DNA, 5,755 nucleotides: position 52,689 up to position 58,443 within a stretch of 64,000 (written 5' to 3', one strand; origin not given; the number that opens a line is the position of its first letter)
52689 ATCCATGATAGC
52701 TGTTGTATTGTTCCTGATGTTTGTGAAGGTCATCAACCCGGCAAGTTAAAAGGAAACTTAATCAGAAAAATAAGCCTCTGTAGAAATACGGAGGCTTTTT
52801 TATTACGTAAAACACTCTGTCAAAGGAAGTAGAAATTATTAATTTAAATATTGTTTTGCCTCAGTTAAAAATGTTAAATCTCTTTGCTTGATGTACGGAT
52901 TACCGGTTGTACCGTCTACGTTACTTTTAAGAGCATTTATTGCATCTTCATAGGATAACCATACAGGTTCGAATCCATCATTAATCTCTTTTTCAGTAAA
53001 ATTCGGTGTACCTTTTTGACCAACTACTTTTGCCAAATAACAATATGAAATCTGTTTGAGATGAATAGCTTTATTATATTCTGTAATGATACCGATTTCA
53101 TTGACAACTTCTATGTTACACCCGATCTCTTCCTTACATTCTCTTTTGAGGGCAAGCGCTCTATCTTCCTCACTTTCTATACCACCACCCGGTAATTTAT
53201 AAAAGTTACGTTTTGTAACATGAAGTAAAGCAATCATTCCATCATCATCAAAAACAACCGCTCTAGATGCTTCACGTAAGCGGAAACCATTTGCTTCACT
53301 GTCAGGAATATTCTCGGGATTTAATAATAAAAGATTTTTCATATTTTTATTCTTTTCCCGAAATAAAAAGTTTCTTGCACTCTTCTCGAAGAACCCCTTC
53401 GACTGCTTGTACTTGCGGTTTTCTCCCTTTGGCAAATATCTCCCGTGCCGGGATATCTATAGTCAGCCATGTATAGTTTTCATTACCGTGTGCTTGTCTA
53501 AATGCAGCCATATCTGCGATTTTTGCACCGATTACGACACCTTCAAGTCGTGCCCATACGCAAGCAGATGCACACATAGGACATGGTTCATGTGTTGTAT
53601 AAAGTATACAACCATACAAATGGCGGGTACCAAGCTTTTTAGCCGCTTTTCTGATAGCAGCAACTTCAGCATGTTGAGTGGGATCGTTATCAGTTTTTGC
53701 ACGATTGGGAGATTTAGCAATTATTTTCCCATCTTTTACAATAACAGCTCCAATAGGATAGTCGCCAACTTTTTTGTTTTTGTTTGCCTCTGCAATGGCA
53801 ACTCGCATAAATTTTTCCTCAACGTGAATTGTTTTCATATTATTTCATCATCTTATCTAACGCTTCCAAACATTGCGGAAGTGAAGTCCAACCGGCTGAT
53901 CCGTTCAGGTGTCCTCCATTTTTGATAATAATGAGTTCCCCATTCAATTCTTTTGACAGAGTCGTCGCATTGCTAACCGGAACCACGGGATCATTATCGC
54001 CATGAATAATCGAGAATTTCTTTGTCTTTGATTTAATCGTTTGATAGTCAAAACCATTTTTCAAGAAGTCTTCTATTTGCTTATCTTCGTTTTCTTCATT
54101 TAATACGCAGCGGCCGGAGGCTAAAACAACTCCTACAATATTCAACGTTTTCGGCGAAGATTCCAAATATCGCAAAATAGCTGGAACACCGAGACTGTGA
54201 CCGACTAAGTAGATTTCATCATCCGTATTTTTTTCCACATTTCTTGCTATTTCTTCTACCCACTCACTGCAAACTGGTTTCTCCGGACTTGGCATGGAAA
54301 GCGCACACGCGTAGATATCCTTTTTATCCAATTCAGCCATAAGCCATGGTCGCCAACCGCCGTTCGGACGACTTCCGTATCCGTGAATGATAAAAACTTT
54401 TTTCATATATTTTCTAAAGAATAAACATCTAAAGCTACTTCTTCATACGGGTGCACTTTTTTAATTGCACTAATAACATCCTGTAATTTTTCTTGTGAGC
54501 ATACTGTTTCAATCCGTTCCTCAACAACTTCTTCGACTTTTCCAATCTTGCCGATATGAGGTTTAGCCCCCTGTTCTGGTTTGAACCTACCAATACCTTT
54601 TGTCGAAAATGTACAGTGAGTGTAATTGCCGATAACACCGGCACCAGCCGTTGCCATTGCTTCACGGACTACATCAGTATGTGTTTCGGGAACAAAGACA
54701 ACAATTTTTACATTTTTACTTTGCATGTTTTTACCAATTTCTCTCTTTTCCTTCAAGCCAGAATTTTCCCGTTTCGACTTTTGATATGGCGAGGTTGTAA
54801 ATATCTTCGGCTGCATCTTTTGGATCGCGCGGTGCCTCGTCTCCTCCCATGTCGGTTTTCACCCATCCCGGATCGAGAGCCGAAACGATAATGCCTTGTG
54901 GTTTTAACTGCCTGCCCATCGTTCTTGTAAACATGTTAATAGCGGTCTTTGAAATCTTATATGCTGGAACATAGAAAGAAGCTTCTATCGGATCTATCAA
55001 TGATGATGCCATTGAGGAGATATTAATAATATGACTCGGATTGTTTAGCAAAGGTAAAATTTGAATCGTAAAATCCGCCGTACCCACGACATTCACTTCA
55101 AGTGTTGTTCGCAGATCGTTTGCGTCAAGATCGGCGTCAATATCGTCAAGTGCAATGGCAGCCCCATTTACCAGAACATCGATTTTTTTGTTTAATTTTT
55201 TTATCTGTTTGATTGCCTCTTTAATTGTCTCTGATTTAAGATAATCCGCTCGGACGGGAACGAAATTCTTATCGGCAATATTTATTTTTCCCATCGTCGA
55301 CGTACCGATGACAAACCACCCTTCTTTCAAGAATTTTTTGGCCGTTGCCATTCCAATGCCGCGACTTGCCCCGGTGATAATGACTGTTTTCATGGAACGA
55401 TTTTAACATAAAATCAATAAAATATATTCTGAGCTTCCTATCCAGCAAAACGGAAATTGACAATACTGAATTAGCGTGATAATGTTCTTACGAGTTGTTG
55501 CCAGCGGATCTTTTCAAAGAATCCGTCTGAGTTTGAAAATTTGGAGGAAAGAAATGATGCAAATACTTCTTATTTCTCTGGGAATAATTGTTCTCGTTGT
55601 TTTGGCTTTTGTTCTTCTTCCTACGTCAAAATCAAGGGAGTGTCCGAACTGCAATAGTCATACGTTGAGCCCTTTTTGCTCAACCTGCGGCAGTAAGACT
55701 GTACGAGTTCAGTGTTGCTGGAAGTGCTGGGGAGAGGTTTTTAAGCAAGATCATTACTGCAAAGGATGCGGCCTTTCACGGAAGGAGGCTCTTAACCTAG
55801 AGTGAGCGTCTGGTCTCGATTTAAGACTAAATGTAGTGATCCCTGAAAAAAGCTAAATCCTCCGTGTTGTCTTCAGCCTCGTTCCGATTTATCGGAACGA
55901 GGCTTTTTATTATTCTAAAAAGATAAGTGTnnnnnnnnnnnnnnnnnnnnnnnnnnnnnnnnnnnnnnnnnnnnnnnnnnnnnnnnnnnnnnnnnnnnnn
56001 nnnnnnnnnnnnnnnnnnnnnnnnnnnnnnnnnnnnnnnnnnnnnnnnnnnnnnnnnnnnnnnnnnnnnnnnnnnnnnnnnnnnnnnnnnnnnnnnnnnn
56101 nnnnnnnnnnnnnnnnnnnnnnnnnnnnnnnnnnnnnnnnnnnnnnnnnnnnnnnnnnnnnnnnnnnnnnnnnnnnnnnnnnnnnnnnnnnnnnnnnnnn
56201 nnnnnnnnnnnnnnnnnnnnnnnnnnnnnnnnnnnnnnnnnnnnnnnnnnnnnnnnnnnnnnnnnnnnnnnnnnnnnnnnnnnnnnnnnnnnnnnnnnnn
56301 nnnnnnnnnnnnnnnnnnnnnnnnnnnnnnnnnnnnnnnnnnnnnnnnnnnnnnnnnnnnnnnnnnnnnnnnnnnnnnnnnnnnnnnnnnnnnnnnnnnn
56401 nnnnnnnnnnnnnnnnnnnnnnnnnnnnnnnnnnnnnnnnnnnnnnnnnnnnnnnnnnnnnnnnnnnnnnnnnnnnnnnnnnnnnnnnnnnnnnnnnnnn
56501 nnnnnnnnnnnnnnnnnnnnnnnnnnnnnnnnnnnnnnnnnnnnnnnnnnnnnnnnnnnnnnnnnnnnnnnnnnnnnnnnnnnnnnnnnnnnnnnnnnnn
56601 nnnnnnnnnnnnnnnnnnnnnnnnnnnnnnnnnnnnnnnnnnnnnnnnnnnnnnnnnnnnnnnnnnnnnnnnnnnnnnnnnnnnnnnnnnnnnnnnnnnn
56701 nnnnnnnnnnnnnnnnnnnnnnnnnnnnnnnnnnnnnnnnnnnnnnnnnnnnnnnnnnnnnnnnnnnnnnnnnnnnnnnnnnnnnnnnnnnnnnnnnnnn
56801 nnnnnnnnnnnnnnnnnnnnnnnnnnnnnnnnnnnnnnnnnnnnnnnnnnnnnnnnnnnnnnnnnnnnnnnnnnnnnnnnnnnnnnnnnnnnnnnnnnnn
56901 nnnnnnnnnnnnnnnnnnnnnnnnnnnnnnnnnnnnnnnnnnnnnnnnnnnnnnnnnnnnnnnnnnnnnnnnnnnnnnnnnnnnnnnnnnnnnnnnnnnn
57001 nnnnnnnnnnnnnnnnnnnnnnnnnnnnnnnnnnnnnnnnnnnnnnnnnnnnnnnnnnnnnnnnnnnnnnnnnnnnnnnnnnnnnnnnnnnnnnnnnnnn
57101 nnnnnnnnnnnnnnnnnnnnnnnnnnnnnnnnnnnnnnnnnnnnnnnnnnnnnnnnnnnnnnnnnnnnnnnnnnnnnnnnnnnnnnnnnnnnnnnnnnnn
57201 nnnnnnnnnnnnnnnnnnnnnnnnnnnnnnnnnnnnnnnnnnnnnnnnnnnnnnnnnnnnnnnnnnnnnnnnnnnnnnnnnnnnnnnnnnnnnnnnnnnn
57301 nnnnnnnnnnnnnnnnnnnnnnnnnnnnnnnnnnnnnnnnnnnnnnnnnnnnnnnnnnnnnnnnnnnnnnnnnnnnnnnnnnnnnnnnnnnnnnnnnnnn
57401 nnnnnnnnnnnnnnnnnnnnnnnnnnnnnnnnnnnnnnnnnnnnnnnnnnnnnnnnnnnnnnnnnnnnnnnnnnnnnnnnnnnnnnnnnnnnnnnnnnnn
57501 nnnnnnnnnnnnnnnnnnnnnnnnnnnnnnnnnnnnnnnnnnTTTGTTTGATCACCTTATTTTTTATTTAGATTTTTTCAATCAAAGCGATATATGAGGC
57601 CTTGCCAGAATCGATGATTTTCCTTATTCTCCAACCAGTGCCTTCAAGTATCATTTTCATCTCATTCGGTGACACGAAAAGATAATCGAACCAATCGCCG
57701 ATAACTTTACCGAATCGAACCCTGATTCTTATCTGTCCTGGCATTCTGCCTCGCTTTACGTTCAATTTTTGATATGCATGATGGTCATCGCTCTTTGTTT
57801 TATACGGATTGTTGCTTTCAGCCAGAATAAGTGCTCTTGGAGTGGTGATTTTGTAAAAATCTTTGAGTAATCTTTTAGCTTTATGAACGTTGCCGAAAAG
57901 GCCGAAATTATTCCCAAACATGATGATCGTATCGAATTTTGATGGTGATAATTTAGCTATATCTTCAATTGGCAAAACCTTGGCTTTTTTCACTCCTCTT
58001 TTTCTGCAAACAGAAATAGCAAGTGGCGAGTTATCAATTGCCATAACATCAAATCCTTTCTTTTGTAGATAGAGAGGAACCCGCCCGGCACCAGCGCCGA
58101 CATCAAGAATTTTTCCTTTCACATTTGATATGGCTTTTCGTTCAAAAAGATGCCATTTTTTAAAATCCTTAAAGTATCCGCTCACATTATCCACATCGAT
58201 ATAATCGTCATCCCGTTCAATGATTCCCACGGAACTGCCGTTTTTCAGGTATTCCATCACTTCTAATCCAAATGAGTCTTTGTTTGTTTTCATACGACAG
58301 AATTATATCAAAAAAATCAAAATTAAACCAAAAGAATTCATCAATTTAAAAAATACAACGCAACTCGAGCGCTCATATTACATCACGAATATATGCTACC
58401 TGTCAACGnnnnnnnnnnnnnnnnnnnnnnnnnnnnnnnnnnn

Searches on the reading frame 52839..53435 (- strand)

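Call 72: search_protein_families(library=pfam, proteins=[window:52839-53435:-], max_evalue=0.0001)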
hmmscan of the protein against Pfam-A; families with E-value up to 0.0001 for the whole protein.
window:52839-53435:- (198 aa): 1 family
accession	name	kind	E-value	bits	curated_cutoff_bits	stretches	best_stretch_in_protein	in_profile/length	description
PF00293.34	NUDIX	-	4.6e-12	46.5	21.1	1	54-167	3-119/134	NUDIX domain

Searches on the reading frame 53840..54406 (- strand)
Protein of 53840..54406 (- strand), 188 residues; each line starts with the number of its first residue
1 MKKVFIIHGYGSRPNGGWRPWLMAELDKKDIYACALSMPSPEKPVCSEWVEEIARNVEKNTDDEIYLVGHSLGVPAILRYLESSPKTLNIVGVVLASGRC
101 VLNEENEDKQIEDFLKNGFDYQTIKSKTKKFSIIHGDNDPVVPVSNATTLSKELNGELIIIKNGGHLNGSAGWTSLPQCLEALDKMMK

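Call 72: search_protein_families(library=pfam, proteins=[window:53840-54406:-], max_evalue=0.0001)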
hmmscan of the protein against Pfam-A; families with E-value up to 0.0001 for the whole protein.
window:53840-54406:- (188 aa): 4 families
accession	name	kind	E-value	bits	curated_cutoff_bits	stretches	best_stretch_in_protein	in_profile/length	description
PF06821.19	Ser_hydrolase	-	1.6e-26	93.7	22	1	5-184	2-171/172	Serine hydrolase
PF00561.26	Abhydrolase_1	-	3e-07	30.8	25.8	0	49-110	55-116/245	alpha/beta hydrolase fold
PF12697.13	Abhydrolase_6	-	3e-05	25.2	26.3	0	4-97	1-93/217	Alpha/beta hydrolase family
PF12146.15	Hydrolase_4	-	3.8e-05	23.5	27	0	57-106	70-117/239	Serine aminopeptidase, S33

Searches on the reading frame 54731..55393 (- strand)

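Call 72: search_protein_families(library=pfam, proteins=[window:54731-55393:-], max_evalue=0.0001)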
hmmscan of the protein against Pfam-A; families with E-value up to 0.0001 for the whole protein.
window:54731-55393:- (220 aa): 3 families
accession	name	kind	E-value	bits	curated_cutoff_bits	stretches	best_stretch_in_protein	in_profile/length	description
PF00106.31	adh_short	-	7.7e-36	123.8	26.6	1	2-185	1-189/195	short chain dehydrogenase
PF13561.12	adh_short_C2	-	1.1e-27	97.6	27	1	8-189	1-186/236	Enoyl-(Acyl carrier protein) reductase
PF08659.16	KR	-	1.7e-05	25.3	22.6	0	3-138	2-147/180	KR domain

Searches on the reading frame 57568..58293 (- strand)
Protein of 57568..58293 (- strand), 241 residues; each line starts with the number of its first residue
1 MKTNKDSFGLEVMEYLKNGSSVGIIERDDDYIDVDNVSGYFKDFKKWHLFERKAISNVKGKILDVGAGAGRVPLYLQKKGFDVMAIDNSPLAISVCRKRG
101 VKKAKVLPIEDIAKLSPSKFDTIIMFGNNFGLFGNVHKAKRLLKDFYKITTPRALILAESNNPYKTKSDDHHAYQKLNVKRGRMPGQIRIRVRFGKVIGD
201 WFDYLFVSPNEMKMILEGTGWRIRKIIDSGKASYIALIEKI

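Call 72: search_protein_families(library=pfam, proteins=[window:57568-58293:-], max_evalue=0.0001)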
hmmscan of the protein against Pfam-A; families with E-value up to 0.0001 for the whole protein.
window:57568-58293:- (241 aa): 7 families
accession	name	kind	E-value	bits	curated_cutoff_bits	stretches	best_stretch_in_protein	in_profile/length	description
PF13649.12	Methyltransf_25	-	1e-08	36.2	27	1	62-152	1-95/97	Methyltransferase domain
PF08241.18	Methyltransf_11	-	2.4e-08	34.9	21.2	1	63-156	1-93/95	Methyltransferase domain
PF13489.12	Methyltransf_23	-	9.7e-08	32.3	27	1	56-169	20-124/164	Methyltransferase domain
PF13847.12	Methyltransf_31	-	1.1e-06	28.8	27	1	59-166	4-122/145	Methyltransferase domain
PF03848.20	TehB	-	4.3e-06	26.7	20.4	1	58-97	29-69/193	Tellurite resistance protein TehB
PF08242.18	Methyltransf_12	-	7e-06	27.1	30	1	63-155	1-97/98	Methyltransferase domain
PF07021.18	MetW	-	5.9e-05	23.2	21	1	60-150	15-102/193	Methionine biosynthesis protein MetW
